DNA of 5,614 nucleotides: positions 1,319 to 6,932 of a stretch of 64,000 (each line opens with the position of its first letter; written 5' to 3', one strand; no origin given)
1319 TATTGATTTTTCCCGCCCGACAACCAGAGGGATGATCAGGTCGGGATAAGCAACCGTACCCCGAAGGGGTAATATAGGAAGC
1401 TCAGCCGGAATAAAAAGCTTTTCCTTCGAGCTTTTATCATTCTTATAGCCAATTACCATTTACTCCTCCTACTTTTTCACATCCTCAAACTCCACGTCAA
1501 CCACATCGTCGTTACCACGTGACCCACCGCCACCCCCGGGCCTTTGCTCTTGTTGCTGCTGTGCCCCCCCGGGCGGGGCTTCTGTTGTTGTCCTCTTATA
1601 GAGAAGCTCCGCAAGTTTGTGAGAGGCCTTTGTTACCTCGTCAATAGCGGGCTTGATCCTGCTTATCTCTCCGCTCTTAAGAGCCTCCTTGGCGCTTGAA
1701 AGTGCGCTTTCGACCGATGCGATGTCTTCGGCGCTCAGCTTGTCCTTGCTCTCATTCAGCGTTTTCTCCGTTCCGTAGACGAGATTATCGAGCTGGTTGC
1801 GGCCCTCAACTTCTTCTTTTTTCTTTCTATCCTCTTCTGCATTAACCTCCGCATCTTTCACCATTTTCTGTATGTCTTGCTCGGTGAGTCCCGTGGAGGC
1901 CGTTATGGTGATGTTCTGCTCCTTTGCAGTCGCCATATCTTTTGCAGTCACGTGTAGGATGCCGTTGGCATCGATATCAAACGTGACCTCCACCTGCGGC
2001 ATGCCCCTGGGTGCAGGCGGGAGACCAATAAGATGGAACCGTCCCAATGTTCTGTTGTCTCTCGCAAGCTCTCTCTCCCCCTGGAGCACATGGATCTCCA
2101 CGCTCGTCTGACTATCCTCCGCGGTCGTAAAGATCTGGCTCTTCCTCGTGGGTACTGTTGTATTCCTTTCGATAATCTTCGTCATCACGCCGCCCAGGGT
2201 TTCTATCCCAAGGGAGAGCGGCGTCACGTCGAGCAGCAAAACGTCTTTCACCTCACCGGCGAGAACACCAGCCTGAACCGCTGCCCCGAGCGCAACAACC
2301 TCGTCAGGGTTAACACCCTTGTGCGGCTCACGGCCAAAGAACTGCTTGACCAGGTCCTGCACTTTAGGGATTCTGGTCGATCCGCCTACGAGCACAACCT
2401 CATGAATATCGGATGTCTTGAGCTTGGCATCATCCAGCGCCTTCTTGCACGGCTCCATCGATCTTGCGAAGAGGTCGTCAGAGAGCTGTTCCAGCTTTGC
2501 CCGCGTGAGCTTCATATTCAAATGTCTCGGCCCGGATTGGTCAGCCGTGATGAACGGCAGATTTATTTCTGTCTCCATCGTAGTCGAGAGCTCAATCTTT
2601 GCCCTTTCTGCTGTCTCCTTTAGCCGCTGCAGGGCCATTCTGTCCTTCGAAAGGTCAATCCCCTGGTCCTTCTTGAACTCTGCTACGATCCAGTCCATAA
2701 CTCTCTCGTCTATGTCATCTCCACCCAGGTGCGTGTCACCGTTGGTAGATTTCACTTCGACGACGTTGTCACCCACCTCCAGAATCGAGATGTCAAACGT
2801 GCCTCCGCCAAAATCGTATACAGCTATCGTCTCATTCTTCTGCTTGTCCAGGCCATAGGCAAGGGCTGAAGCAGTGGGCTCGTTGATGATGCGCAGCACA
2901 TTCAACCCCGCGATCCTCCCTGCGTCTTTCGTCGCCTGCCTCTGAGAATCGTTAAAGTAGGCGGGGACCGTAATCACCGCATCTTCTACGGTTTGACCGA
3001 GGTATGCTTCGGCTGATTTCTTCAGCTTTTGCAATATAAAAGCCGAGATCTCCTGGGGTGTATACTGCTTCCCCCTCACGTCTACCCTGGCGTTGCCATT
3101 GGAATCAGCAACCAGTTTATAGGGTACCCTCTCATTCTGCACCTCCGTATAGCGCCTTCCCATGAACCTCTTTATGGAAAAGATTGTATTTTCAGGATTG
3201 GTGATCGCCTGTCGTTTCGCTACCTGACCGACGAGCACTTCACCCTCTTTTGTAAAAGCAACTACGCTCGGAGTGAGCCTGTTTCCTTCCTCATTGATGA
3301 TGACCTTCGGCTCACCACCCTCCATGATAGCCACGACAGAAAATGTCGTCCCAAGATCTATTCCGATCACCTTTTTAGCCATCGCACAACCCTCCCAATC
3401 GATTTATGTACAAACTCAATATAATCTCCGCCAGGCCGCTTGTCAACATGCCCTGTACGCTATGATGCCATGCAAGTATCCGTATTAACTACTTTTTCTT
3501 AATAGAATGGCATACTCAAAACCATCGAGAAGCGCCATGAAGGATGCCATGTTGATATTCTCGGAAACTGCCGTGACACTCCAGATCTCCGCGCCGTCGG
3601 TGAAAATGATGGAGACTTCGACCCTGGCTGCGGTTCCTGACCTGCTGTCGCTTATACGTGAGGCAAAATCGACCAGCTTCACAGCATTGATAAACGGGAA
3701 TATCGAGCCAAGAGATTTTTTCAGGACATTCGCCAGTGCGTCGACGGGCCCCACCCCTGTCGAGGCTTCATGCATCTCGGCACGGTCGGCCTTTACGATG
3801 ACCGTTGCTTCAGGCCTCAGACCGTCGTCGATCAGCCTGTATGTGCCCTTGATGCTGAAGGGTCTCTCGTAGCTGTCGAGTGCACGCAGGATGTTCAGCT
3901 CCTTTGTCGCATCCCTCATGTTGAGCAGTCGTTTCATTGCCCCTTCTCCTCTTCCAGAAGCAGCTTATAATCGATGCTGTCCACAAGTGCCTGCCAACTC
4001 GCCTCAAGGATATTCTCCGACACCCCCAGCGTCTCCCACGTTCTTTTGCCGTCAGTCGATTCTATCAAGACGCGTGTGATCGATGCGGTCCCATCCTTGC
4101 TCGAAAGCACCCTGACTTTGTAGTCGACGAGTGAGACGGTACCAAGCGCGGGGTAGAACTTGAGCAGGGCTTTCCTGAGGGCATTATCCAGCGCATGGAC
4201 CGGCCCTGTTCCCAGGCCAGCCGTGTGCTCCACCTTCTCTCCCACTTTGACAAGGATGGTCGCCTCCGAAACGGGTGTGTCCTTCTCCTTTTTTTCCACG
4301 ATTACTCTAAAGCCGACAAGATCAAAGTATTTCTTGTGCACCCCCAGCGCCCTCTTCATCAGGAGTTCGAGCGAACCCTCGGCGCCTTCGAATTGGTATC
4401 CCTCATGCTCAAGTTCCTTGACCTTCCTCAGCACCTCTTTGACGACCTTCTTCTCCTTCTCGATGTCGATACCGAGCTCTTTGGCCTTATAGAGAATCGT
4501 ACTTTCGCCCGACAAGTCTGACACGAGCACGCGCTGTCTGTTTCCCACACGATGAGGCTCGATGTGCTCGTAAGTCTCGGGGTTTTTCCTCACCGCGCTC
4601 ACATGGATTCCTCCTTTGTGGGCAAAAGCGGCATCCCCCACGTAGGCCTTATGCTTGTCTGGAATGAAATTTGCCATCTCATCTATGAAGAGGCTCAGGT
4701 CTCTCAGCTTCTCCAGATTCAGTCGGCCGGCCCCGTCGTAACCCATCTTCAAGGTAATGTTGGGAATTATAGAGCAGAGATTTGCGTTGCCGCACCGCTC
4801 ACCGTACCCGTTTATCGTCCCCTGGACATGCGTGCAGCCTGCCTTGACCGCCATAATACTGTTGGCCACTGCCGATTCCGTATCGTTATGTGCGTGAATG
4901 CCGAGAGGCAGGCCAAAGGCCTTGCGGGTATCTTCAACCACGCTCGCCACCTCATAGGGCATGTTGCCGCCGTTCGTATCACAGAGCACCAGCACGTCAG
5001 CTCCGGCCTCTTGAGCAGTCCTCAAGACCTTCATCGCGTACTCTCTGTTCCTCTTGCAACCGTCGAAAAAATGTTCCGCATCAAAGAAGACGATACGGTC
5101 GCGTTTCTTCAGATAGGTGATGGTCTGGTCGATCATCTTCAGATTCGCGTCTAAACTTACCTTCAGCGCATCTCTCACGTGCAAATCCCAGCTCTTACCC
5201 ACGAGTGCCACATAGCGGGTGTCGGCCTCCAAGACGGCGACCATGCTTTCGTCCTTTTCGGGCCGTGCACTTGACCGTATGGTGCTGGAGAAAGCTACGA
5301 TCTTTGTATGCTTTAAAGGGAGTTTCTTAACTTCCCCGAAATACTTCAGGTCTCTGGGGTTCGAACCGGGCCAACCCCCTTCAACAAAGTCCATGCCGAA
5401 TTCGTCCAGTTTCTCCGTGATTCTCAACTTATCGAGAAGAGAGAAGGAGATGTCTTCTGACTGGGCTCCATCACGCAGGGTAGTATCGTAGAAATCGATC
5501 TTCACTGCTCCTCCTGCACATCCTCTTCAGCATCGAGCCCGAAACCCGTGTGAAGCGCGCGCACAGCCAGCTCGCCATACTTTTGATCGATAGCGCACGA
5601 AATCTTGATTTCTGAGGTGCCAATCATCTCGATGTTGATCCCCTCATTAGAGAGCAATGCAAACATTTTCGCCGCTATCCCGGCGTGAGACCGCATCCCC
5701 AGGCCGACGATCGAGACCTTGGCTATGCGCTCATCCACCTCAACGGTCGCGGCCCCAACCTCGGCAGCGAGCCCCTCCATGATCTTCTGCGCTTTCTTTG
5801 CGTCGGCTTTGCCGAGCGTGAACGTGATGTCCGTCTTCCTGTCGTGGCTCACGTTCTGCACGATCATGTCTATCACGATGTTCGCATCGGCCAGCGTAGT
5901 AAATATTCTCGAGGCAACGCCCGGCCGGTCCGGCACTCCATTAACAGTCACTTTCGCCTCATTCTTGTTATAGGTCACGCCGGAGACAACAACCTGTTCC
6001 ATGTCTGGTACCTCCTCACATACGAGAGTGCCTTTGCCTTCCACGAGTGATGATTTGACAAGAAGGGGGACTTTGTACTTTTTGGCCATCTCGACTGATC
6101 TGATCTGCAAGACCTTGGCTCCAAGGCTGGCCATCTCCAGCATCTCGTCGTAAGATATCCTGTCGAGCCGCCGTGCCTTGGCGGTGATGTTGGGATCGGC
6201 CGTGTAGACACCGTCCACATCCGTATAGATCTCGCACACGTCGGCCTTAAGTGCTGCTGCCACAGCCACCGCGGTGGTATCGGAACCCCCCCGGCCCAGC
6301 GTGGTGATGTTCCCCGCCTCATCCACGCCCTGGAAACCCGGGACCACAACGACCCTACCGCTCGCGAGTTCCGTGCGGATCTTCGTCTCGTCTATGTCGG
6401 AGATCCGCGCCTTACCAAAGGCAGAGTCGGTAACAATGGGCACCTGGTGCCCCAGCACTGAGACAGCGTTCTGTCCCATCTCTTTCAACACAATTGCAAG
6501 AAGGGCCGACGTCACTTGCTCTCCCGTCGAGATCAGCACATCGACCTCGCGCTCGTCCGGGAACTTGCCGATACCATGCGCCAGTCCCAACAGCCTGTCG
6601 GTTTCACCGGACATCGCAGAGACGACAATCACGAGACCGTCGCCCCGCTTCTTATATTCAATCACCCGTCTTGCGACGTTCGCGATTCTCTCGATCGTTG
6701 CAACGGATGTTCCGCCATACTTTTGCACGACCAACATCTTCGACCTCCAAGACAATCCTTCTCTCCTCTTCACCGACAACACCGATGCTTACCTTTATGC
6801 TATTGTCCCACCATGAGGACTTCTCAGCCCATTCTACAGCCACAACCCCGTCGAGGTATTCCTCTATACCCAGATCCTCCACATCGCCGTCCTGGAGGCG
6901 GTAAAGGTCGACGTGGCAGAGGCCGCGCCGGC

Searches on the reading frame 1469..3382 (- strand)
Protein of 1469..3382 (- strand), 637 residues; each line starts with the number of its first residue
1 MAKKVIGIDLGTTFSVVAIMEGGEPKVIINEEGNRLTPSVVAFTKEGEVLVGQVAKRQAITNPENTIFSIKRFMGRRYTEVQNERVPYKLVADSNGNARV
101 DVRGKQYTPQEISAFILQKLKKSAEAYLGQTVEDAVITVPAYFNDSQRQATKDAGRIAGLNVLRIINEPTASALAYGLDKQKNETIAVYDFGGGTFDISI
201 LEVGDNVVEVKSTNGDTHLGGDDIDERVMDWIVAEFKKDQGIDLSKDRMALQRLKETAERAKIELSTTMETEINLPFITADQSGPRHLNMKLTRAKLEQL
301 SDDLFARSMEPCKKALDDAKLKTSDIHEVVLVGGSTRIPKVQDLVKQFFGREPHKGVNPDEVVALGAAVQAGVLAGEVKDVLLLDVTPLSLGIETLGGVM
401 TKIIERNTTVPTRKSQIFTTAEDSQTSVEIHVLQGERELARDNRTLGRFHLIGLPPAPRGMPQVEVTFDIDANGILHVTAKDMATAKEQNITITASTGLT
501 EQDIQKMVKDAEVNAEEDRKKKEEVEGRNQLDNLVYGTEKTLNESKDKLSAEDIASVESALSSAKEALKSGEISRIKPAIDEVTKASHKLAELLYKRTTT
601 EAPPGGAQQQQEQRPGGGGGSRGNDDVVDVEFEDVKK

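Call 33: search_protein_families(library=pfam, proteins=[window:1469-3382:-], max_evalue=0.00001)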
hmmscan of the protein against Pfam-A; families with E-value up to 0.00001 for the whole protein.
window:1469-3382:- (637 aa): 2 families
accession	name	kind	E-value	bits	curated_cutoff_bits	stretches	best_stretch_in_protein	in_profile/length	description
PF00012.26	HSP70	-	1.1e-265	883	20.6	1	5-595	1-598/599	Hsp70 protein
PF06723.19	MreB_Mbl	-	2.6e-17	63.1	27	1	118-368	79-316/327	MreB/Mbl protein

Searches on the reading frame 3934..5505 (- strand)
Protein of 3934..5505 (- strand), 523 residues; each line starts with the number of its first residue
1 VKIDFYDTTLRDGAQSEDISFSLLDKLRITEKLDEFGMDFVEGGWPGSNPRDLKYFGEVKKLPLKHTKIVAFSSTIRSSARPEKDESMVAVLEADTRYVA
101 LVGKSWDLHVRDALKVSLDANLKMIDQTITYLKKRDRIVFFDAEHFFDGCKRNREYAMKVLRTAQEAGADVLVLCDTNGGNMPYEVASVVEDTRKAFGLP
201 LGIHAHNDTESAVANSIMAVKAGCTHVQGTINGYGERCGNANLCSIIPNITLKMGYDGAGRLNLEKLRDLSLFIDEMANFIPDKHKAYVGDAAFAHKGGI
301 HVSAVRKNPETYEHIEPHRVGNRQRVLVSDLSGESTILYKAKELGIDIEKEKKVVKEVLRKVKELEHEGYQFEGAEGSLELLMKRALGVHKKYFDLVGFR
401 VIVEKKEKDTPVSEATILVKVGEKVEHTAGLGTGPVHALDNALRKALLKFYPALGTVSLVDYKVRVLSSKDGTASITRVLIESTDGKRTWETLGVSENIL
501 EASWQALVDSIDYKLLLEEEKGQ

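Call 33: search_protein_families(library=pfam, proteins=[window:3934-5505:-], max_evalue=0.00001)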
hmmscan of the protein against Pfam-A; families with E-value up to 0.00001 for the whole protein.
window:3934-5505:- (523 aa): 3 families
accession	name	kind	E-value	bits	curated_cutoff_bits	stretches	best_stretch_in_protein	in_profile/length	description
PF00682.25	HMGL-like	-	3.7e-43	148.2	29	1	3-271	2-257/260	HMGL-like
PF08502.15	LeuA_dimer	-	3.9e-26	91.9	24.9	1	375-514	3-130/131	LeuA allosteric (dimerisation) domain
PF22617.1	HCS_D2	-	1.4e-18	67.5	27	1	289-367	2-79/82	Homocitrate synthase post-HMGL domain-like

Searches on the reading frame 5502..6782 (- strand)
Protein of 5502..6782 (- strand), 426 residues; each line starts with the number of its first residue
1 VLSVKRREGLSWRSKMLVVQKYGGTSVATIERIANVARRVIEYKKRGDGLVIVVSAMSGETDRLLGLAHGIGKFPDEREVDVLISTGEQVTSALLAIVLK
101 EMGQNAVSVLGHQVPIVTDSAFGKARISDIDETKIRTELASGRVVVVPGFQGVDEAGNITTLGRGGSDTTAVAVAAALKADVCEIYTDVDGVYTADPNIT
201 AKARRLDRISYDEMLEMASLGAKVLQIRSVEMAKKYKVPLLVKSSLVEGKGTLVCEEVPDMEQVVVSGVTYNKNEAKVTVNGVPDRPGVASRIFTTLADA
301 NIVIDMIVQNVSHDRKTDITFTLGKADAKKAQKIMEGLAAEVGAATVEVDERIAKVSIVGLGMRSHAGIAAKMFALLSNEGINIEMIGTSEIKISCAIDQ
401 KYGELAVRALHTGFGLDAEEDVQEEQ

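Call 33: search_protein_families(library=pfam, proteins=[window:5502-6782:-], max_evalue=0.00001)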
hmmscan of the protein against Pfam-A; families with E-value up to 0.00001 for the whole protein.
window:5502-6782:- (426 aa): 4 families
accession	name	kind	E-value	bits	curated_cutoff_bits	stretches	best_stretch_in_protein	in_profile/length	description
PF00696.33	AA_kinase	-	1.8e-49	169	24.9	1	16-243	1-233/234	Amino acid kinase family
PF22468.2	ACT_9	-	7.1e-38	128.6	27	2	356-414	1-61/61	ACT domain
PF13840.12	ACT_7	-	6e-20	71.3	27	1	348-411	1-64/65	ACT domain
PF01842.31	ACT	-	3.9e-19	68.5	27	1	280-337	3-63/66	ACT domain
